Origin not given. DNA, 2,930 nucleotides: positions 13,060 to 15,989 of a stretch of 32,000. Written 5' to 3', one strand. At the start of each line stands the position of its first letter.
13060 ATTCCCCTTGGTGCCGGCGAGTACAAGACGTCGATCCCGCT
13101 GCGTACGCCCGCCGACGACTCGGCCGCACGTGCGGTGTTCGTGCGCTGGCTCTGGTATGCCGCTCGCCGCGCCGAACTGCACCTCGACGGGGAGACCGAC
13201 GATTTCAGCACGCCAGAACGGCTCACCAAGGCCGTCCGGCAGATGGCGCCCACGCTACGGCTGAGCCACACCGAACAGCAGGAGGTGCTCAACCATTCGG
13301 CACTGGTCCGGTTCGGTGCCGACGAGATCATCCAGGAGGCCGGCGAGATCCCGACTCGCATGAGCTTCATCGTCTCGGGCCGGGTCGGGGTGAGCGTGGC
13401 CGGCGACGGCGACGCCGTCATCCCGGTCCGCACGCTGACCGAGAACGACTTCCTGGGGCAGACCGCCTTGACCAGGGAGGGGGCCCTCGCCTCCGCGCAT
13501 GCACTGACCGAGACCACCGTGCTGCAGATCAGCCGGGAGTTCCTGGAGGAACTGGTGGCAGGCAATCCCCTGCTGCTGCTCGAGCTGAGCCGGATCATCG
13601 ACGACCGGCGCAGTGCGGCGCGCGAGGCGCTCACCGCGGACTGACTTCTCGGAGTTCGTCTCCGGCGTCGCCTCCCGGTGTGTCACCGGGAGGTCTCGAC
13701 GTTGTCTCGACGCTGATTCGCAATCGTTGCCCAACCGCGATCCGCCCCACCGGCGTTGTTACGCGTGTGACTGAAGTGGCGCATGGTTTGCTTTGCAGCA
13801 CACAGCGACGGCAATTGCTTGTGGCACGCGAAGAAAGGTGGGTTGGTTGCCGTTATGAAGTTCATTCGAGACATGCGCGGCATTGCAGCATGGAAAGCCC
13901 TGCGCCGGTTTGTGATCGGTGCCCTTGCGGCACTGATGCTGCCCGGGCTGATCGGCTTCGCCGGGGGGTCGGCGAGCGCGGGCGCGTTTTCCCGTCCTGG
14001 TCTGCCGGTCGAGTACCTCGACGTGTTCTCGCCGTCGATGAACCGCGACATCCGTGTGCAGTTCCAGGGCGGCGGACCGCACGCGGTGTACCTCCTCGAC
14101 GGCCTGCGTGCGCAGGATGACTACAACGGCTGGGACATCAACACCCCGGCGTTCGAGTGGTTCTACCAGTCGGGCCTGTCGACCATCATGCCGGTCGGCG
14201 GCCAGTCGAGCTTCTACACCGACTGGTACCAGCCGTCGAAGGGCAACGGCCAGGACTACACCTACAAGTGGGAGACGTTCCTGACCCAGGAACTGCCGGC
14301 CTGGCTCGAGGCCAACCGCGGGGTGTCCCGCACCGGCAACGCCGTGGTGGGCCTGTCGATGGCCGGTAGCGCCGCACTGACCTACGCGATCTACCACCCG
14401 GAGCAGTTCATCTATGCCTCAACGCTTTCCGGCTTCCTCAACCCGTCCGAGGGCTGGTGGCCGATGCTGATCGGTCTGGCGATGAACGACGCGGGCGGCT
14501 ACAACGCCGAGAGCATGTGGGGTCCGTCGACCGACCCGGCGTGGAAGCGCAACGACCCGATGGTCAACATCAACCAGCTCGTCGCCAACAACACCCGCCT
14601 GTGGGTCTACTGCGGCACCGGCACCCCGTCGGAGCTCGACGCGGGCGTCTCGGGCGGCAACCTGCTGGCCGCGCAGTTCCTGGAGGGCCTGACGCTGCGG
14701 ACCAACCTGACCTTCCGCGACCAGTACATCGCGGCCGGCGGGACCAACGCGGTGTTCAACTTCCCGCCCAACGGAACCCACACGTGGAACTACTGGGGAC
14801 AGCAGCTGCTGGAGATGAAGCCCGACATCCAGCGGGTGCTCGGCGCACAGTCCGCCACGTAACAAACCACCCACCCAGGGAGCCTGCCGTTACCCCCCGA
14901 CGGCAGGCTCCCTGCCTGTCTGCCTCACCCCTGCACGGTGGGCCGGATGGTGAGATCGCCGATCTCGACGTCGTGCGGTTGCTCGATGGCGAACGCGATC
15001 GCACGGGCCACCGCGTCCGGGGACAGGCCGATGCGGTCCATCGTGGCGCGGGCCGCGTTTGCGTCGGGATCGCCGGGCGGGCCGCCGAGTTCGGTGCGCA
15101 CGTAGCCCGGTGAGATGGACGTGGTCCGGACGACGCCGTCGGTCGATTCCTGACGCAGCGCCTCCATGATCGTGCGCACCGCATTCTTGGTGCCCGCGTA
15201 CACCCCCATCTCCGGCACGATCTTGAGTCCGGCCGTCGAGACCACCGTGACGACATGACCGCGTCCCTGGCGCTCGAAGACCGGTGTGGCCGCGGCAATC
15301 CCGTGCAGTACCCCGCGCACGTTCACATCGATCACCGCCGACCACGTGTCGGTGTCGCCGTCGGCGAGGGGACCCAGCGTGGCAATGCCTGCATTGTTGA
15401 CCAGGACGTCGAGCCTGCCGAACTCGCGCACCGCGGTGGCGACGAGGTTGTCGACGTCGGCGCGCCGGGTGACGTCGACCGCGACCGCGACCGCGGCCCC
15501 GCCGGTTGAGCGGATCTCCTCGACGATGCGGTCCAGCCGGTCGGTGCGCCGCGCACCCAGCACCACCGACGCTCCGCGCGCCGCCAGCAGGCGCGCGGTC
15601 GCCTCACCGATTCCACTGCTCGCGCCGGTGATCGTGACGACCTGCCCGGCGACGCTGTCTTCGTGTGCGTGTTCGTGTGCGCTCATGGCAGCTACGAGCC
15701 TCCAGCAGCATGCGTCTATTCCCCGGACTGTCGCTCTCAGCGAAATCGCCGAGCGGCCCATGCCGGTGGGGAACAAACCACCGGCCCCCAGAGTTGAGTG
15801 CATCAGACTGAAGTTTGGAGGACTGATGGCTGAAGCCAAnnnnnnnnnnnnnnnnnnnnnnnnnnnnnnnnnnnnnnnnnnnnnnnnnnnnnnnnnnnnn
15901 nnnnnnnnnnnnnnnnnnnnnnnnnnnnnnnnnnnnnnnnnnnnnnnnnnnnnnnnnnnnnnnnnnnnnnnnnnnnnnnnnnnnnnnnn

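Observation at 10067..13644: Cache-HAMP cyclase-homology receptor coupled (ATGA overlap) to an MscS channel with a cNMP-like domain, where both the catalytic residues and the cNMP-binding residues look degenerate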

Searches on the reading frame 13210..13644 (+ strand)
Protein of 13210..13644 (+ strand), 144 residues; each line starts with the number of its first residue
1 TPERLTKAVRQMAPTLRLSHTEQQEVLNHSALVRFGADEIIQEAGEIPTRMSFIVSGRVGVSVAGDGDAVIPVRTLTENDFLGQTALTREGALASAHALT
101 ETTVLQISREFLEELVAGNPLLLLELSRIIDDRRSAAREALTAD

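Call 6: search_solved_structures(query=window:13210-13644:+, max_evalue=0.01, show_alignments=5)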
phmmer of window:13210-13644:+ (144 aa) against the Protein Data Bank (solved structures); distinct sequences matched with E-value up to 0.01: 25.
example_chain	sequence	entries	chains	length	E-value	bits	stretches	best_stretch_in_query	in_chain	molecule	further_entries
6dt4_A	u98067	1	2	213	1.5e-05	28.8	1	26-135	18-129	Cyclic AMP receptor protein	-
1ruo_A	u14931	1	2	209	1.9e-05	28.4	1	27-133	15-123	PROTEIN (CATABOLITE GENE ACTIVATOR PROTEIN (CAP))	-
4i09_A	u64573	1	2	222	2.1e-05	28.3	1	26-135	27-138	Catabolite gene activator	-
1cgp_A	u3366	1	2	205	2.1e-05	28.2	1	26-133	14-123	PROTEIN (CATABOLITE GENE ACTIVATOR PROTEIN (CAP))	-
1i5z_A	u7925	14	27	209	2.2e-05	28.2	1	27-133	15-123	CATABOLITE GENE ACTIVATOR PROTEIN | CATABOLITE GENE ACTIVATOR PROTEIN (CAP) | PROTEIN (CATABOLITE GENE ACTIVATOR PROTEIN (CAP))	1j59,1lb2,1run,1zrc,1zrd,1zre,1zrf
1g6n_A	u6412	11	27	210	2.2e-05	28.2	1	27-133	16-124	CATABOLITE GENE ACTIVATOR PROTEIN | PROTEIN (CATABOLITE GENE ACTIVATOR PROTEIN) | Catabolite gene activator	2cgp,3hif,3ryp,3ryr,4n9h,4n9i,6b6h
3fwe_A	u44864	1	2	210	2.3e-05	28.1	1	27-133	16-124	Catabolite gene activator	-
1o3q_A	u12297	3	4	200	2.3e-05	28.1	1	27-133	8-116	CATABOLITE GENE ACTIVATOR PROTEIN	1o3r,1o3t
1o3s_A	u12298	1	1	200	2.3e-05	28.1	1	27-133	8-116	CATABOLITE GENE ACTIVATOR PROTEIN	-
1hw5_A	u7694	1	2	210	2.4e-05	28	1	27-132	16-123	CATABOLITE GENE ACTIVATOR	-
4i01_A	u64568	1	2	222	2.5e-05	28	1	26-133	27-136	Catabolite gene activator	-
4i0b_A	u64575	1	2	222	2.5e-05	28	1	26-133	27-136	Catabolite gene activator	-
4hzf_A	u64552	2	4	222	2.5e-05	28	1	26-133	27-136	Catabolite gene activator | cAMP-activated global transcriptional regulator CRP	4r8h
4i02_A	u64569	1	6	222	2.6e-05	28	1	26-133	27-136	Catabolite gene activator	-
4i0a_A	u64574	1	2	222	2.7e-05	27.9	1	26-133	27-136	Catabolite gene activator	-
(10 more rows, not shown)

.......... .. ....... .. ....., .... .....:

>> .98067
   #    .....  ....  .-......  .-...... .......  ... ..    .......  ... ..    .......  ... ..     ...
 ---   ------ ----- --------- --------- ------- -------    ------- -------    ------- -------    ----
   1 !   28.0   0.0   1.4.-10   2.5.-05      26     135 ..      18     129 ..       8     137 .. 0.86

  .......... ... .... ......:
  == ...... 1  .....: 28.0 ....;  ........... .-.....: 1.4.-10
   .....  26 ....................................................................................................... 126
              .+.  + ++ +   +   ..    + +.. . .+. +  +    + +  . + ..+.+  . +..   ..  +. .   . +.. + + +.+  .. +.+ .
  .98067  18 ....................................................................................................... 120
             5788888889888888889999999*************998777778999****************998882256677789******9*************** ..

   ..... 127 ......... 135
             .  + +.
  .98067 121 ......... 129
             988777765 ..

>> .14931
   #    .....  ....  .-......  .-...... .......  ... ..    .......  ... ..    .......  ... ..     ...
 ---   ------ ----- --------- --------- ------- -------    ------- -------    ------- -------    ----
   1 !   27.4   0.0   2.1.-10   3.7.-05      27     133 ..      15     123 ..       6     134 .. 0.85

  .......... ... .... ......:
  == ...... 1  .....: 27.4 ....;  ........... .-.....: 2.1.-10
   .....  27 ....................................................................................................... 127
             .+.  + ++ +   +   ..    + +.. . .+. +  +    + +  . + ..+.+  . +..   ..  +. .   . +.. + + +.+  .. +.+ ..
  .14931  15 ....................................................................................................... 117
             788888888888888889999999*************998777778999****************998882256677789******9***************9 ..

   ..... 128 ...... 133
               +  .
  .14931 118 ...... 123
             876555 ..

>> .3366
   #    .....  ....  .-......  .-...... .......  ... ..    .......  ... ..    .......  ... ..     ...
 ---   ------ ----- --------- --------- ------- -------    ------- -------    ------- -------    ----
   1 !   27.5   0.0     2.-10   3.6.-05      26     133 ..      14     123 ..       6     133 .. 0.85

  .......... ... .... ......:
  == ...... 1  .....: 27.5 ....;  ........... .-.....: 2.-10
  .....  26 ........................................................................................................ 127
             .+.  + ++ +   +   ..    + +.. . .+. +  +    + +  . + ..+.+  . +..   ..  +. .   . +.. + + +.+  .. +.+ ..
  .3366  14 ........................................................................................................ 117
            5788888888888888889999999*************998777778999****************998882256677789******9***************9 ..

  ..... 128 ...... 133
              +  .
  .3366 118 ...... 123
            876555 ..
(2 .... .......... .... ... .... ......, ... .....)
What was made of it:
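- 13306..13560 (+): CNB-homology domain (353-437). The phosphate-binding cassette lies at 13450-13503 (F401-A418: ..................). Glu is replaced by Q404, there is no Arg at the canonical place, and R409 is conserved. CAP alignment (call 6).
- Checked: Alignment to CAP gives Glu72 as Q404 and Arg82 as A414 (call 6).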

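Call 97: search_solved_structures(query=A6, max_evalue=0.001, show_alignments=4)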
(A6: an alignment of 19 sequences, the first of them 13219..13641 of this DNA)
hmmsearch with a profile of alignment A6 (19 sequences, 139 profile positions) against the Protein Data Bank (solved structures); distinct sequences matched with E-value up to 0.001: 110 (the best 60 are shown).
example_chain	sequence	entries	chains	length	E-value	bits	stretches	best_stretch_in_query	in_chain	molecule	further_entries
4z07_A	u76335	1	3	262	2.1e-11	46.9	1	7-104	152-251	cGMP-dependent protein kinase 1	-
7ssb_A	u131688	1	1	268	2.9e-11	46.5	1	7-104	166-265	cGMP-dependent protein kinase 1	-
3shr_A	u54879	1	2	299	3.3e-11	46.3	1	7-104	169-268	cGMP-dependent protein kinase 1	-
1ruo_A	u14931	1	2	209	6.1e-11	45.4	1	11-125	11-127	PROTEIN (CATABOLITE GENE ACTIVATOR PROTEIN (CAP))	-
1i6x_A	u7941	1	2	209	6.2e-11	45.4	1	11-125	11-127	CATABOLITE GENE ACTIVATOR PROTEIN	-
1hw5_A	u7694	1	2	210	7.5e-11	45.1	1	11-127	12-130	CATABOLITE GENE ACTIVATOR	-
4i09_A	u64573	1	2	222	9e-11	44.9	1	11-128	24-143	Catabolite gene activator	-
1cgp_A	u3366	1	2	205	9.8e-11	44.7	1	11-125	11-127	PROTEIN (CATABOLITE GENE ACTIVATOR PROTEIN (CAP))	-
1i5z_A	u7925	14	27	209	1e-10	44.7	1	11-125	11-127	CATABOLITE GENE ACTIVATOR PROTEIN | CATABOLITE GENE ACTIVATOR PROTEIN (CAP) | PROTEIN (CATABOLITE GENE ACTIVATOR PROTEIN (CAP))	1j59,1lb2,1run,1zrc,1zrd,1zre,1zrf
3fwe_A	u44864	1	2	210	1e-10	44.7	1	11-125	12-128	Catabolite gene activator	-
1g6n_A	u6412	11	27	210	1e-10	44.7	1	11-125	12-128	CATABOLITE GENE ACTIVATOR PROTEIN | PROTEIN (CATABOLITE GENE ACTIVATOR PROTEIN) | Catabolite gene activator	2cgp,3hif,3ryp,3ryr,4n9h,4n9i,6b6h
1o3q_A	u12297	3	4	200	1.1e-10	44.6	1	11-125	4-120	CATABOLITE GENE ACTIVATOR PROTEIN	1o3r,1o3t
6dt4_A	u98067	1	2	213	1.1e-10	44.6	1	11-125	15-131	Cyclic AMP receptor protein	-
1o3s_A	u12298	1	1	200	1.2e-10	44.5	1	11-125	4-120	CATABOLITE GENE ACTIVATOR PROTEIN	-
4i0b_A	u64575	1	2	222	1.2e-10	44.5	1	11-125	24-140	Catabolite gene activator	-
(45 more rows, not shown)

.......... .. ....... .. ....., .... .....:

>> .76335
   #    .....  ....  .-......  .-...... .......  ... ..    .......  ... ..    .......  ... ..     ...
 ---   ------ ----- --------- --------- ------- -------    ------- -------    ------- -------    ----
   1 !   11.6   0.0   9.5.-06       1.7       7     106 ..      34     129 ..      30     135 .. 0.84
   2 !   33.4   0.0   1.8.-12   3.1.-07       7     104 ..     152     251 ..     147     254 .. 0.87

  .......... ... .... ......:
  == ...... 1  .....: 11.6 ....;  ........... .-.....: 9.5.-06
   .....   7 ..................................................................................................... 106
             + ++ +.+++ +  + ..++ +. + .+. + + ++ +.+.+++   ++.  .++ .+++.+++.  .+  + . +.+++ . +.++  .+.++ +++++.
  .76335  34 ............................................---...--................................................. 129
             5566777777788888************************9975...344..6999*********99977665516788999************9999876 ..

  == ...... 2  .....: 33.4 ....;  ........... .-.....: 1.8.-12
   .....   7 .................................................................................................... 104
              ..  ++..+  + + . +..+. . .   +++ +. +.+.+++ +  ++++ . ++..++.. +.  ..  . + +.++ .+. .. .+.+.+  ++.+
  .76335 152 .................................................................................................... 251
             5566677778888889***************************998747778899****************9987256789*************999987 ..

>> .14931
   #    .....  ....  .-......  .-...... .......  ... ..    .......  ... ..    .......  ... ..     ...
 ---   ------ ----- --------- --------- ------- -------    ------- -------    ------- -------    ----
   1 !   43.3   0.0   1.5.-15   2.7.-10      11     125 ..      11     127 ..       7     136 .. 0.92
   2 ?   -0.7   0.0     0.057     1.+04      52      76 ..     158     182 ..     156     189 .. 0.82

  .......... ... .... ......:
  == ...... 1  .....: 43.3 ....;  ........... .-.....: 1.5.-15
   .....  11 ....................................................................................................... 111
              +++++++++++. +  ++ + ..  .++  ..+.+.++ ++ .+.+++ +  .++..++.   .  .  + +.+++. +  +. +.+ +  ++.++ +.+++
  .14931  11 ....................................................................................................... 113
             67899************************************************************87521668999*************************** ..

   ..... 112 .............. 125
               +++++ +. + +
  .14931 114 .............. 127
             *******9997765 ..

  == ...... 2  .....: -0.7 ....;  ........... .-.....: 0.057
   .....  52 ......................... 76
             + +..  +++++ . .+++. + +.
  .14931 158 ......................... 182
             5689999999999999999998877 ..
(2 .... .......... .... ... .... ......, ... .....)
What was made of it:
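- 13306..13560 (+): Profile alignment to PKG (call 97).
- Checked: A family profile aligned to PKG CNB-B places the canonical Arg in a one-residue deletion (call 97).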

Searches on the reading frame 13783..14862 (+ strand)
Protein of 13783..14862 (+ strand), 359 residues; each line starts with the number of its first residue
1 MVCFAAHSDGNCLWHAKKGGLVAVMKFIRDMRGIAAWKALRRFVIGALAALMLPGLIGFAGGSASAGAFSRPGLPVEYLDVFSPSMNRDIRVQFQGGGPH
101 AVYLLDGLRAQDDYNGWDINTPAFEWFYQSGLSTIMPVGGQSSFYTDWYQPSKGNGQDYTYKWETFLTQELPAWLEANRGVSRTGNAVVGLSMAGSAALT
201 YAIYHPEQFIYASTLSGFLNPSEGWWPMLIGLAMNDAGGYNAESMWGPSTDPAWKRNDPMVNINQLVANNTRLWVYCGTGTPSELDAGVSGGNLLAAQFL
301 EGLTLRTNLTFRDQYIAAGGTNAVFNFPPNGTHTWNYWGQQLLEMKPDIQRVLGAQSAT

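Call 80: search_protein_families(library=pfam, proteins=[window:13783-14862:+], max_evalue=0.00001)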
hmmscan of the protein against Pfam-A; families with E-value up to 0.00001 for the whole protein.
window:13783-14862:+ (359 aa): 1 family
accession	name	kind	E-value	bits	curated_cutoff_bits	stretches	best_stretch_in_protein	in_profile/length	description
PF00756.26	Esterase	-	5e-65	220.2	22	1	83-348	1-250/251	Putative esterase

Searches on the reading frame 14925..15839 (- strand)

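Call 80: search_protein_families(library=pfam, proteins=[window:14925-15839:-], max_evalue=0.00001)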
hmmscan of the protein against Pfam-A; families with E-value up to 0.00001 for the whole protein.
window:14925-15839:- (304 aa): 3 families
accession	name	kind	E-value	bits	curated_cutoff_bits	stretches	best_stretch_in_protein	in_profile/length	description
PF00106.31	adh_short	-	2e-53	181.2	26.6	1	66-251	1-186/195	short chain dehydrogenase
PF13561.12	adh_short_C2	-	1.2e-42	146.6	27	1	72-283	1-215/236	Enoyl-(Acyl carrier protein) reductase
PF08659.16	KR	-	2.9e-15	57.1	22.6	1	68-236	3-171/180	KR domain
